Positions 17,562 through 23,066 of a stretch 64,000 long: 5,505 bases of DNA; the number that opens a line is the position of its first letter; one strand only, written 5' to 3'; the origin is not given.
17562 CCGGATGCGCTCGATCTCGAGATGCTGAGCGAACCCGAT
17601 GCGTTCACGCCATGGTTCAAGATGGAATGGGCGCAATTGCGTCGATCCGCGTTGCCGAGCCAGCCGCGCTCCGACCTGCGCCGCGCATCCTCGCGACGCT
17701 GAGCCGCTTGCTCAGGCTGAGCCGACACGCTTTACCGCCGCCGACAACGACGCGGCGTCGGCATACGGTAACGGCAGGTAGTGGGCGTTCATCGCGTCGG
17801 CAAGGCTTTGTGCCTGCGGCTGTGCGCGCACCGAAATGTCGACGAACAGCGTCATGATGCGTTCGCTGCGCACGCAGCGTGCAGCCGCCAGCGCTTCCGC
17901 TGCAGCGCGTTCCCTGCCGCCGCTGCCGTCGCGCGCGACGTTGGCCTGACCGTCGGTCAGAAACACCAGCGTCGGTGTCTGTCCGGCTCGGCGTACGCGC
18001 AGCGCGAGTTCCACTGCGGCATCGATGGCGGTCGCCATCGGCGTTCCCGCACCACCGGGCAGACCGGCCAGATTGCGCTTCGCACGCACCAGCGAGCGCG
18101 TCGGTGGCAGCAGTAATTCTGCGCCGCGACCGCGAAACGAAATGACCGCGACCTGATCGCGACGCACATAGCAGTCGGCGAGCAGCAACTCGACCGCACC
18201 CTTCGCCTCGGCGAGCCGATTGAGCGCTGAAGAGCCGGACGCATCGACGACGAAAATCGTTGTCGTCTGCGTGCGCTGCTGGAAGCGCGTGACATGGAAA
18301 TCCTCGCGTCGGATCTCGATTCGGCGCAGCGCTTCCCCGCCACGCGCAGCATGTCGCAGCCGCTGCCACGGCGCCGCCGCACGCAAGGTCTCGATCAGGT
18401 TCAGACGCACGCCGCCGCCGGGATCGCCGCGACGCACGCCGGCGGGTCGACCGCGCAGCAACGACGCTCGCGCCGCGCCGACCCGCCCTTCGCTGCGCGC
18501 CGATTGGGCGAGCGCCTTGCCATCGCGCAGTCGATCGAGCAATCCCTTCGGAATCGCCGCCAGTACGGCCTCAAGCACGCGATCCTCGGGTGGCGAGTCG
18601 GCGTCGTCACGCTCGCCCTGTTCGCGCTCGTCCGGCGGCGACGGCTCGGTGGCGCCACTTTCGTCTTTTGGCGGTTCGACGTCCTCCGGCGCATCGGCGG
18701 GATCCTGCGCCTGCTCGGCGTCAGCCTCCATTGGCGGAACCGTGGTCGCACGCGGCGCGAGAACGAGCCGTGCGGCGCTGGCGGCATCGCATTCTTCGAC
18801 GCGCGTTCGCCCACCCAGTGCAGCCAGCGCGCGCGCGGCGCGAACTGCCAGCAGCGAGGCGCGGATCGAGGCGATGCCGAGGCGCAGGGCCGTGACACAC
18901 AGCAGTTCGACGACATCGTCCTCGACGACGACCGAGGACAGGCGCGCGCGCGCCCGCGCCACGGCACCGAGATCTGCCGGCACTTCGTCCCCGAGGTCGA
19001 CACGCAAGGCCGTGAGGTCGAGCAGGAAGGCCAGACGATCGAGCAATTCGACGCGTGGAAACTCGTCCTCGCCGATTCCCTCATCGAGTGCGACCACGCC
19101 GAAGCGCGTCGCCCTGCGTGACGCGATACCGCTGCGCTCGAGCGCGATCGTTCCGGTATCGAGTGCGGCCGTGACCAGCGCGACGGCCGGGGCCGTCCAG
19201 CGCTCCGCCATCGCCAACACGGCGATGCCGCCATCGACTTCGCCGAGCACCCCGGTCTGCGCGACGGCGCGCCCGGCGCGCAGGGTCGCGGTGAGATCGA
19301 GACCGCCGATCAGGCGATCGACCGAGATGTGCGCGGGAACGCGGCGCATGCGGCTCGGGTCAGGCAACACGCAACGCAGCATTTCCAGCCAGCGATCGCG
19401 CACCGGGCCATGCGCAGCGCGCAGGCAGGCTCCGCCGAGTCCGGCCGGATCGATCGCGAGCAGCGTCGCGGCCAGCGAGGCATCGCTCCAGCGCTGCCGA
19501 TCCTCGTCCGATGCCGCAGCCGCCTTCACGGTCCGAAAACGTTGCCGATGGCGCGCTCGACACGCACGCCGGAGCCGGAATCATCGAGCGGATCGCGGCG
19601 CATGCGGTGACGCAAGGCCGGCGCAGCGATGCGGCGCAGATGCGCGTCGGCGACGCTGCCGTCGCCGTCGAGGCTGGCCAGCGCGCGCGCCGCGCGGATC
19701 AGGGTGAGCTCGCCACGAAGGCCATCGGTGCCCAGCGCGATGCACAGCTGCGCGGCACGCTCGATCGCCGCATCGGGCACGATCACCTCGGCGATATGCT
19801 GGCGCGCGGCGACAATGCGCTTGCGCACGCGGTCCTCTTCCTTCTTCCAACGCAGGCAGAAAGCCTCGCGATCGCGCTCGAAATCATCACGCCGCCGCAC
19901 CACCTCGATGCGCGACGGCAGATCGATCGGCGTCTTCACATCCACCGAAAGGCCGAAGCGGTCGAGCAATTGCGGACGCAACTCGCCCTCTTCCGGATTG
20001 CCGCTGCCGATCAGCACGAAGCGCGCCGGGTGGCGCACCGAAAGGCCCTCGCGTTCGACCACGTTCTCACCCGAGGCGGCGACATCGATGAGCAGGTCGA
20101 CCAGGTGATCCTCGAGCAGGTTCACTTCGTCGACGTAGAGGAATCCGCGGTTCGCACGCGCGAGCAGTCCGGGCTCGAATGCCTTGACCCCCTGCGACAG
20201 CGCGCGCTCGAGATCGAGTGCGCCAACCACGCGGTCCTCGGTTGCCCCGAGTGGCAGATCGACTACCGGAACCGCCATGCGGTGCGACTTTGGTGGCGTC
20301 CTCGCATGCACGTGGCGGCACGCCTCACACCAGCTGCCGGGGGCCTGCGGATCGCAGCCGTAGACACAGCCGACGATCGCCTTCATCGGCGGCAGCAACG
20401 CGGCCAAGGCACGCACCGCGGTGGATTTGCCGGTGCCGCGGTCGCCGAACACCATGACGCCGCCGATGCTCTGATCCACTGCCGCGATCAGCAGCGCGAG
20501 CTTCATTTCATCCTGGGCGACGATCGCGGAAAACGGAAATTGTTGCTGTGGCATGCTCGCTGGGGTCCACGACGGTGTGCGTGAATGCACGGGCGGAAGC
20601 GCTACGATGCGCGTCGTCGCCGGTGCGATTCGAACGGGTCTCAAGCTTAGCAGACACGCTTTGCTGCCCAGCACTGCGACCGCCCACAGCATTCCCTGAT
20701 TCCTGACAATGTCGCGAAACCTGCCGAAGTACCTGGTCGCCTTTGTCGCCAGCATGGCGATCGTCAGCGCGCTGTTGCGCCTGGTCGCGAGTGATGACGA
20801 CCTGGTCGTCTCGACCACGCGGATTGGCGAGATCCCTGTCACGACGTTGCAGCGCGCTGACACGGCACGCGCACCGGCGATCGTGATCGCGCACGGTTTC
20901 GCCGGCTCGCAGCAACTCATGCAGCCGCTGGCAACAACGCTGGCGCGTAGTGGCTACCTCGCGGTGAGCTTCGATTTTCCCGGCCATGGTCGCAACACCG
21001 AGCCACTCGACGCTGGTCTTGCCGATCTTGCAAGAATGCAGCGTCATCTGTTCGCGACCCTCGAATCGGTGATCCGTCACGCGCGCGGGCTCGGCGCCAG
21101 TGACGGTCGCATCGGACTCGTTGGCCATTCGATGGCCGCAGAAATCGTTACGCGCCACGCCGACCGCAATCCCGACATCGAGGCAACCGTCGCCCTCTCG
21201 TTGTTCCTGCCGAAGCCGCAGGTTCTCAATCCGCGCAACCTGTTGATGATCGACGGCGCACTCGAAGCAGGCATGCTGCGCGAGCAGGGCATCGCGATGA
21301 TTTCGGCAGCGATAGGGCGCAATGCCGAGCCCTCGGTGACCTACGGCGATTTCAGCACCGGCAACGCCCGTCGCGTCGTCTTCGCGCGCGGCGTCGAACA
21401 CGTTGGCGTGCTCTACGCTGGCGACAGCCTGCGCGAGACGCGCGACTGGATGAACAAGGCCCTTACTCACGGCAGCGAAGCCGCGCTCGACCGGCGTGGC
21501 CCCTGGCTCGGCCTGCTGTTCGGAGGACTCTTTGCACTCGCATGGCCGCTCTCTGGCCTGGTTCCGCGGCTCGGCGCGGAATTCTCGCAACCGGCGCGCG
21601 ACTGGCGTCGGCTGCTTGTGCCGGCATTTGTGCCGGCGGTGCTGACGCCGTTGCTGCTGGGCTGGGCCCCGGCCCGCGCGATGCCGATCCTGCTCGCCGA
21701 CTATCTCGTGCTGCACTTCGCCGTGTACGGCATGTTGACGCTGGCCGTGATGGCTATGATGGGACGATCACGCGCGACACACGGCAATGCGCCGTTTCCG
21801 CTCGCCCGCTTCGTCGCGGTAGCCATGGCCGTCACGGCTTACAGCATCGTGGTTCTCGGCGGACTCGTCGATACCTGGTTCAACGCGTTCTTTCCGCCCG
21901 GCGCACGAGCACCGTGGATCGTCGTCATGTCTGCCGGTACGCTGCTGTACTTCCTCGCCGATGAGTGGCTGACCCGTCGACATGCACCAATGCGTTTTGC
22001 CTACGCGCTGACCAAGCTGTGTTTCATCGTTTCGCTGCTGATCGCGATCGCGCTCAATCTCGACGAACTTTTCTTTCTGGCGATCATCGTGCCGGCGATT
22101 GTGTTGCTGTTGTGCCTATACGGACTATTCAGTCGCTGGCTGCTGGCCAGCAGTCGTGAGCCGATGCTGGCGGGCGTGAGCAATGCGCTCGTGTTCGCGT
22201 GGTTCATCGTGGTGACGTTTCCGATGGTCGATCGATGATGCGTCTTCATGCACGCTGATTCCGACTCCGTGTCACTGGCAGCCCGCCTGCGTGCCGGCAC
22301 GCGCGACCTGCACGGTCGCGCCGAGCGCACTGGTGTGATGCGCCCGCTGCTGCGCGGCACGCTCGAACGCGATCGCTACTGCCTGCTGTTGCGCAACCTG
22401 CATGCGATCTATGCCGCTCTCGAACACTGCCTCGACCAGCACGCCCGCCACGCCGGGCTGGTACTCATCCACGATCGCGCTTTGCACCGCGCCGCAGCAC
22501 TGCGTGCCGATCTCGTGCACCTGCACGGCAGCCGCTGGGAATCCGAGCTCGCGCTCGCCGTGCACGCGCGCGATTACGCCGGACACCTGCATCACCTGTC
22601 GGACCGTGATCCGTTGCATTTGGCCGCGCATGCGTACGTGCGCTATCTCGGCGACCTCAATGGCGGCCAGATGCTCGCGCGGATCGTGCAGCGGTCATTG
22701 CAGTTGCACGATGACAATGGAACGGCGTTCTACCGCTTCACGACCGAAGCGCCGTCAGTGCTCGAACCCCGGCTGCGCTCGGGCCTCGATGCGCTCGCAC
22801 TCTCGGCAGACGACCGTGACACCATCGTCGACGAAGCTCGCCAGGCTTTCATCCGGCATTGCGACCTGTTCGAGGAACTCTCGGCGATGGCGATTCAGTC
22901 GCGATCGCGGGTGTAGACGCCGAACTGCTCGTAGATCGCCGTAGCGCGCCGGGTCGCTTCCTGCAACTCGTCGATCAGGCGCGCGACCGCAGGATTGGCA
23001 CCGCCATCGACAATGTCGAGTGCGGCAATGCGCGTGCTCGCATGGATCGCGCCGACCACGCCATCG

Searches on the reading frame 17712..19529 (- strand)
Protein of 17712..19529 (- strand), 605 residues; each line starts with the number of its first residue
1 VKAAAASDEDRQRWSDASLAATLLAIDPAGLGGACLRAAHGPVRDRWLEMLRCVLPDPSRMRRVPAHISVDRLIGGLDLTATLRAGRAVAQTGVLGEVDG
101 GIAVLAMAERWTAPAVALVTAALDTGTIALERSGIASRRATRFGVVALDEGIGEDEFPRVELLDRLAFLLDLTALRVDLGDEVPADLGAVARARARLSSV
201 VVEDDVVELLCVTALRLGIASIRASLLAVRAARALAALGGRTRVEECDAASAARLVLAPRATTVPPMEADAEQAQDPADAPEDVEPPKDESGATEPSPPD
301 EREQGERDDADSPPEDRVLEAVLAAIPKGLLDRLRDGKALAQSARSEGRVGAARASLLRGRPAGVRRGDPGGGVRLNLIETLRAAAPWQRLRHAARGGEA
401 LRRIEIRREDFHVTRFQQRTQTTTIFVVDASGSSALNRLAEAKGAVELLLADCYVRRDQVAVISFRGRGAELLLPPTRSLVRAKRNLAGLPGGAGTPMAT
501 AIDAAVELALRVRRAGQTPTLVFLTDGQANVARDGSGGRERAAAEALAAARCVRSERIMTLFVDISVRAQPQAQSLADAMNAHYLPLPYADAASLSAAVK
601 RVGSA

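Call 57: search_protein_families(library=pfam, proteins=[window:17712-19529:-], max_evalue=0.001)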
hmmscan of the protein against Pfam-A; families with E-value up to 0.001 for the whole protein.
window:17712-19529:- (605 aa): 3 families
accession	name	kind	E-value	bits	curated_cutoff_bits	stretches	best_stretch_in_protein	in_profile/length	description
PF13519.12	VWA_2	-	2.7e-14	54.1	27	1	424-528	1-107/107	von Willebrand factor type A domain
PF17863.7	AAA_lid_2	-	7.1e-13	48.5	22.7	1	210-275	4-68/74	AAA lid domain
PF00092.34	VWA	-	3.8e-06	27.7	23.8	1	425-579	3-153/174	von Willebrand factor type A domain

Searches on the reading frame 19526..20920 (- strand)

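Call 57: search_protein_families(library=pfam, proteins=[window:19526-20920:-], max_evalue=0.001)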
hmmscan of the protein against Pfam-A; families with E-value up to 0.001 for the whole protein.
window:19526-20920:- (464 aa): 5 families
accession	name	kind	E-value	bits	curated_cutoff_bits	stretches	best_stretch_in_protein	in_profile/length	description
PF17863.7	AAA_lid_2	-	6.5e-15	55.1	22.7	1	387-449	2-65/74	AAA lid domain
PF01078.27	Mg_chelatase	-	2.8e-12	46.9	20.3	1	240-309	89-158/207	Magnesium chelatase, subunit ChlI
PF07728.20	AAA_5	-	1.9e-07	31.6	22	0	222-322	33-139/139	AAA domain (dynein-related subfamily)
PF13401.12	AAA_22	-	4.1e-06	27.6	27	1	155-282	8-109/130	AAA domain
PF13191.12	AAA_16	-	1.2e-05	26.3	32.6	1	143-277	14-152/167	AAA ATPase domain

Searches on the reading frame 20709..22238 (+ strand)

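Call 57: search_protein_families(library=pfam, proteins=[window:20709-22238:+], max_evalue=0.001)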
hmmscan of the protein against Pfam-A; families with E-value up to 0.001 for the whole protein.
window:20709-22238:+ (509 aa): 4 families
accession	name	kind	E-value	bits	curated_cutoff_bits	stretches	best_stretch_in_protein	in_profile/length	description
PF12146.15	Hydrolase_4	-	6.7e-12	45.6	27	1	57-164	6-108/239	Serine aminopeptidase, S33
PF00561.26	Abhydrolase_1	-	1.6e-09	38.3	25.8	1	56-164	1-101/245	alpha/beta hydrolase fold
PF12697.13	Abhydrolase_6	-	7.6e-07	30.5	26.3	1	58-306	1-169/217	Alpha/beta hydrolase family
PF01738.24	DLH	-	7.6e-07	29.4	21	1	48-162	6-126/217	Dienelactone hydrolase family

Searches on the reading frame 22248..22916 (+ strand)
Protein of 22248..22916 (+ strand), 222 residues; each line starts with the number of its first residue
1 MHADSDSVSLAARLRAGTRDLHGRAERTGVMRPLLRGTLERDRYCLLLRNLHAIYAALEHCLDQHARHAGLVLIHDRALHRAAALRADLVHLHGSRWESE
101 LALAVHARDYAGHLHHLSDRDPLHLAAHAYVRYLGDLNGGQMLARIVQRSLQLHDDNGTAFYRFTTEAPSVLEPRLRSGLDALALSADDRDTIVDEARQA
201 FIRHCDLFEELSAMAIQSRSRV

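Call 57: search_protein_families(library=pfam, proteins=[window:22248-22916:+], max_evalue=0.001)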
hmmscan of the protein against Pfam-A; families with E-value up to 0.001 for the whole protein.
window:22248-22916:+ (222 aa): 1 family
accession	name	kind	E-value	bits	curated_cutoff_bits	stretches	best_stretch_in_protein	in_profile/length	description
PF01126.25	Heme_oxygenase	-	6.3e-50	170.3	23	1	9-210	2-204/204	Heme oxygenase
